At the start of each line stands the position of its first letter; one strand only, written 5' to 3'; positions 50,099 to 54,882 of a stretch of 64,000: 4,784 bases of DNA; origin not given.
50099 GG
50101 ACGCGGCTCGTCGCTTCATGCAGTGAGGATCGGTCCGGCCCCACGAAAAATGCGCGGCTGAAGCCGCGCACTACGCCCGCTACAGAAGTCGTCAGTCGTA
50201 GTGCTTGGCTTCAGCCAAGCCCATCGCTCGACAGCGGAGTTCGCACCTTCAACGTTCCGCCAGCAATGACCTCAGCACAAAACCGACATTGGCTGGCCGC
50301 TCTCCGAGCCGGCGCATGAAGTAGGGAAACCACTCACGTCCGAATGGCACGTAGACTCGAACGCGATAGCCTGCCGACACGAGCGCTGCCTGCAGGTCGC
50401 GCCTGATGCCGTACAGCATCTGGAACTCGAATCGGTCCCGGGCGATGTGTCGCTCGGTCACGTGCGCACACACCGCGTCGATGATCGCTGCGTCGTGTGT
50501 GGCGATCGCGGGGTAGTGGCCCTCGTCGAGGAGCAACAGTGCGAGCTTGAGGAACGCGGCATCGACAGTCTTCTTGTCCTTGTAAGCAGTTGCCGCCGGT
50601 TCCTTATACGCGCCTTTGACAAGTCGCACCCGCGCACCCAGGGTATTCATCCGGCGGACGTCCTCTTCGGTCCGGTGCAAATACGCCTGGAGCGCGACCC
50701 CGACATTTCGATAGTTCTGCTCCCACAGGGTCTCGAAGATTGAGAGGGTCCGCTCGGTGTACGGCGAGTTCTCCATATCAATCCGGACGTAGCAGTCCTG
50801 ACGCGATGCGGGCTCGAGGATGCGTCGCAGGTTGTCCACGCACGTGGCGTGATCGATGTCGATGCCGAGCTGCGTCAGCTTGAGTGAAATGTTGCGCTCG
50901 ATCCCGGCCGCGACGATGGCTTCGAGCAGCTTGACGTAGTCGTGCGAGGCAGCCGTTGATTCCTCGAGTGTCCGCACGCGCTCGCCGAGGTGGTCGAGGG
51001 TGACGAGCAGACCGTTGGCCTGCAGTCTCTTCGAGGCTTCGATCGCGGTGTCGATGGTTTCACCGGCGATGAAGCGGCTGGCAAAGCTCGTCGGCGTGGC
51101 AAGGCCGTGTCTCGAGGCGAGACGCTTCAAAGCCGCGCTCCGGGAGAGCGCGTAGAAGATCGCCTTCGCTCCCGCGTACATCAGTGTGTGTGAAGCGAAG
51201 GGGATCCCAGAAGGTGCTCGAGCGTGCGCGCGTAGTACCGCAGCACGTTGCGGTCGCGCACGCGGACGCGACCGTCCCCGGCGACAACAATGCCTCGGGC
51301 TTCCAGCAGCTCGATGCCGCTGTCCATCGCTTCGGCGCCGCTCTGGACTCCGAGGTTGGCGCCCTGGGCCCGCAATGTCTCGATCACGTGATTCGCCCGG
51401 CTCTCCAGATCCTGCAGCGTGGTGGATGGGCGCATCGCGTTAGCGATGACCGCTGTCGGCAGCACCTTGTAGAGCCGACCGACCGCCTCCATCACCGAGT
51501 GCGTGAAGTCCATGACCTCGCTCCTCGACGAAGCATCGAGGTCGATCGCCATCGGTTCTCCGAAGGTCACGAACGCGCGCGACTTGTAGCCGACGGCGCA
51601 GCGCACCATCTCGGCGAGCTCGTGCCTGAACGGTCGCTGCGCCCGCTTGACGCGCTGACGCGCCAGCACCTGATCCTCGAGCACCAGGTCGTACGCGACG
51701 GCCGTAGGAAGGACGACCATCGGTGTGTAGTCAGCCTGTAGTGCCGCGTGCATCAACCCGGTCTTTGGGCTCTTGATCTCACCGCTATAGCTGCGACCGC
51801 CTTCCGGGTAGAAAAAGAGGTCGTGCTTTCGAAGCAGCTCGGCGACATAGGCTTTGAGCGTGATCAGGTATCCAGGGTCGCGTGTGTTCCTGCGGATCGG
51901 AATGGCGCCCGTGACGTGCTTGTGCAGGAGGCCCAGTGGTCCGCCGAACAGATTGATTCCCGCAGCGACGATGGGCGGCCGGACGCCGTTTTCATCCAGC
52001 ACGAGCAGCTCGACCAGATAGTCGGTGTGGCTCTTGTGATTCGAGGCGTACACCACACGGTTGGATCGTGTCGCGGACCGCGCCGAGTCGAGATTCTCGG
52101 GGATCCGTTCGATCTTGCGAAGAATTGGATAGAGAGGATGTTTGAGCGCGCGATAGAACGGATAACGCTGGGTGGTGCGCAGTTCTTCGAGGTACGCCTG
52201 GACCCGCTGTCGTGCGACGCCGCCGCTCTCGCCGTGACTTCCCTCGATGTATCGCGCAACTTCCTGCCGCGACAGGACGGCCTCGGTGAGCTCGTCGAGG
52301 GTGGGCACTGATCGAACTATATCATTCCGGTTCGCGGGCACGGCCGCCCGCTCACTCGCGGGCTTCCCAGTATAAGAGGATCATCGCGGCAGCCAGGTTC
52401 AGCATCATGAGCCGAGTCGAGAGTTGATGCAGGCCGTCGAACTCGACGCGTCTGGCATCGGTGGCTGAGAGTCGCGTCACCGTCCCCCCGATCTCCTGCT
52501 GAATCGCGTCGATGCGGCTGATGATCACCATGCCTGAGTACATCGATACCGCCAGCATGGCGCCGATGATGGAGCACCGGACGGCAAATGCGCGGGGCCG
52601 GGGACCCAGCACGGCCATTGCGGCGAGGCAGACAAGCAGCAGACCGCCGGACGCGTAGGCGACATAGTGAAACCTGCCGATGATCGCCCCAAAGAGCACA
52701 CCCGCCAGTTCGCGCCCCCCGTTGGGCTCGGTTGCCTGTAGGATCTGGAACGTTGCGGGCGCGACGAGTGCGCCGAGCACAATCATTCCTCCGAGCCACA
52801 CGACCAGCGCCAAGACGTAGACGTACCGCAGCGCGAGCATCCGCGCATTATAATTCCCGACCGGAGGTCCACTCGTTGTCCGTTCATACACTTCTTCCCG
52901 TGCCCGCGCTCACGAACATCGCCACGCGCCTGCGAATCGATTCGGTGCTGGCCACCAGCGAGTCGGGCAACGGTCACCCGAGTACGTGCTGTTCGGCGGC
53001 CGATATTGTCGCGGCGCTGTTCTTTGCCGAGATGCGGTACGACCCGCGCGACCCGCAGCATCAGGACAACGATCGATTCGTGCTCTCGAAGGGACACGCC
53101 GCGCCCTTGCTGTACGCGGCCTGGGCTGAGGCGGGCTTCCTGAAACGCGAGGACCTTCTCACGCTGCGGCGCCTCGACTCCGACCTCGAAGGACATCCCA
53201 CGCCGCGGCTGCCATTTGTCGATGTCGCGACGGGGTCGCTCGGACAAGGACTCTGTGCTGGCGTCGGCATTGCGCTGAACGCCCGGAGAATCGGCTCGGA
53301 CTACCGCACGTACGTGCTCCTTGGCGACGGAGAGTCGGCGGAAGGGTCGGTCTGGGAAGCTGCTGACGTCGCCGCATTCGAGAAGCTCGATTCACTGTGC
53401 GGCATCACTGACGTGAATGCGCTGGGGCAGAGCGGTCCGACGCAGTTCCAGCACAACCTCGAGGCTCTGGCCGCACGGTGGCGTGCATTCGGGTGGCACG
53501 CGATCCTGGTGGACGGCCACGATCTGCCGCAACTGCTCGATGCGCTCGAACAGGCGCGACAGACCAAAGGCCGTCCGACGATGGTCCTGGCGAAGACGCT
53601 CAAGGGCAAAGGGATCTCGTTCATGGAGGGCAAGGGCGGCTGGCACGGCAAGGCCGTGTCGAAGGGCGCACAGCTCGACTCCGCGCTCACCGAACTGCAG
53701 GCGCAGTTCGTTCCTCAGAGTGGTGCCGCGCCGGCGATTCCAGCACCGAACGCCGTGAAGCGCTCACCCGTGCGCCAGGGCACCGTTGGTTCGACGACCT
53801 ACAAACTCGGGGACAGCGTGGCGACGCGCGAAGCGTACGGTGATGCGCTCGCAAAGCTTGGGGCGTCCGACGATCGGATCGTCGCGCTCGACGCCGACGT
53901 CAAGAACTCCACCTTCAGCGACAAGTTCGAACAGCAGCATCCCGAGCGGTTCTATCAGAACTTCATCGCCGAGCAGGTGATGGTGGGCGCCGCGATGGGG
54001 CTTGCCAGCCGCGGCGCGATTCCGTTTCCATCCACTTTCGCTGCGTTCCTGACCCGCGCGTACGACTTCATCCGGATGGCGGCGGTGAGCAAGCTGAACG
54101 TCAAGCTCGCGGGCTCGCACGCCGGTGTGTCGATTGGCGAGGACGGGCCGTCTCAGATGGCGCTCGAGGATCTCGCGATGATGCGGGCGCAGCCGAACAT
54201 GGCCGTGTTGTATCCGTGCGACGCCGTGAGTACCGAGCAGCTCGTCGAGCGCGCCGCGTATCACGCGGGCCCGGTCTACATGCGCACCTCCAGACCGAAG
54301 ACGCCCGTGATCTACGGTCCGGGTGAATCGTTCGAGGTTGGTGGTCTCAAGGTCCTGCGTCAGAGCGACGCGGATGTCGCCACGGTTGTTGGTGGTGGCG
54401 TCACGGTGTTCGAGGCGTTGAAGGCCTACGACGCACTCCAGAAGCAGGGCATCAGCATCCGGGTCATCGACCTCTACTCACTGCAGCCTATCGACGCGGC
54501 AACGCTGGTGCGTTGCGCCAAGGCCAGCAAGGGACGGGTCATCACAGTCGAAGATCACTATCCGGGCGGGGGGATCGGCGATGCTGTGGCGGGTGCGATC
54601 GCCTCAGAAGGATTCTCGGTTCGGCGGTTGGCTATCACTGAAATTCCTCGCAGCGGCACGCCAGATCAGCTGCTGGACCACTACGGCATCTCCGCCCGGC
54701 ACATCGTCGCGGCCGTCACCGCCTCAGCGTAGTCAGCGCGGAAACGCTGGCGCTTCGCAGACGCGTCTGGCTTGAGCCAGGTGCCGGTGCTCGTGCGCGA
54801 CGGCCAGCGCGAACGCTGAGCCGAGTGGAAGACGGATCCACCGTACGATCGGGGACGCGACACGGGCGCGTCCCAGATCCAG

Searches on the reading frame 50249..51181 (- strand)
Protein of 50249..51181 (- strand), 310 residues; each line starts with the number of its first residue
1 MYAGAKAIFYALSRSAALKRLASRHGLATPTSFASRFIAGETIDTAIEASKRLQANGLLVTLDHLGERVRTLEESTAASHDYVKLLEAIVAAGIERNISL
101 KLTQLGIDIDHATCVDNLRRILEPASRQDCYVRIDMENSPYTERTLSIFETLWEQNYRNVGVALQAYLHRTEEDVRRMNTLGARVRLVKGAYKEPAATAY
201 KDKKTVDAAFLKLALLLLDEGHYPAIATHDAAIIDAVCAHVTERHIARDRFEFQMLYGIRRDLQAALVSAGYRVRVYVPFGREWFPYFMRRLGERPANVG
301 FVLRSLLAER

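Call 50: search_protein_families(library=pfam, proteins=[window:50249-51181:-], max_evalue=0.0001)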
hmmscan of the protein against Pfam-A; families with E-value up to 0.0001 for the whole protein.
window:50249-51181:- (310 aa): 1 family
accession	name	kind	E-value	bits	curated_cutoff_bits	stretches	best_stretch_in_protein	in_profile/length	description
PF01619.24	Pro_dh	-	9.3e-42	143.9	27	1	47-302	2-276/278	Proline dehydrogenase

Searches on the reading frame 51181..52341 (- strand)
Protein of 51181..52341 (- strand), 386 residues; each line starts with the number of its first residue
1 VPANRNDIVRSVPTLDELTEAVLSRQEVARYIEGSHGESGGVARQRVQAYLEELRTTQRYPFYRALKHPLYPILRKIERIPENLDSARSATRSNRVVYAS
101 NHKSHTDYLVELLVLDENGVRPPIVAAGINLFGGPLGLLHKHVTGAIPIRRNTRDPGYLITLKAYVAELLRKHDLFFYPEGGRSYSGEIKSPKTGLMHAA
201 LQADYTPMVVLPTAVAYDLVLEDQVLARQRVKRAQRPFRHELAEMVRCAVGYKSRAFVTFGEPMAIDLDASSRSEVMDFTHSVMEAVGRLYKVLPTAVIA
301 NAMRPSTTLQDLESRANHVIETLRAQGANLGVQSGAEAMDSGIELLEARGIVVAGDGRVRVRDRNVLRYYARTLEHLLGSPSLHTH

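Call 71: search_protein_families(library=pfam, proteins=[window:51181-52341:-], max_evalue=0.001)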
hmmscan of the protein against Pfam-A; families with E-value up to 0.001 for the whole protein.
window:51181-52341:- (386 aa): 1 family
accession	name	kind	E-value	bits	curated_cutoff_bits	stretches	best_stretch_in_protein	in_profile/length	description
PF01553.26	Acyltransferase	-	5.1e-17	62.3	23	1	91-213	11-129/132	Acyltransferase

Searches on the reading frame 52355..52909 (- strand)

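Call 71: search_protein_families(library=pfam, proteins=[window:52355-52909:-], max_evalue=0.001)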
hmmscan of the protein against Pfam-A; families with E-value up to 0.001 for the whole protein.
window:52355-52909:- (185 aa): 1 family
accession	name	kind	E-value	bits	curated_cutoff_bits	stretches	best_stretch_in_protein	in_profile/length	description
PF13664.11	DUF4149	-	6.4e-07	30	24.6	1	33-139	1-99/102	Domain of unknown function (DUF4149)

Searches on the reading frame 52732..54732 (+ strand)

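Call 71: search_protein_families(library=pfam, proteins=[window:52732-54732:+], max_evalue=0.001)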
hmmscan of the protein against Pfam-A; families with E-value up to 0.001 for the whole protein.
window:52732-54732:+ (666 aa): 5 families
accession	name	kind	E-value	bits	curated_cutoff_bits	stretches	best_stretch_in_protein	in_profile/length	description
PF00456.26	Transketolase_N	-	4.1e-49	167.8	22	1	63-310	5-264/334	Transketolase, thiamine diphosphate binding domain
PF02779.29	Transket_pyr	-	8.5e-49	166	27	1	362-524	2-172/174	Transketolase, pyrimidine binding domain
PF02780.25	Transketolase_C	-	1.1e-26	93.6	25.9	1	540-658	2-124/124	Transketolase, C-terminal domain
PF00676.26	E1_dh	-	1e-07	31.7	22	1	171-277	104-209/300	Dehydrogenase E1 component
PF13292.11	DXP_synthase_N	-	0.00034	20.4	21.2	0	139-218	81-161/274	1-deoxy-D-xylulose-5-phosphate synthase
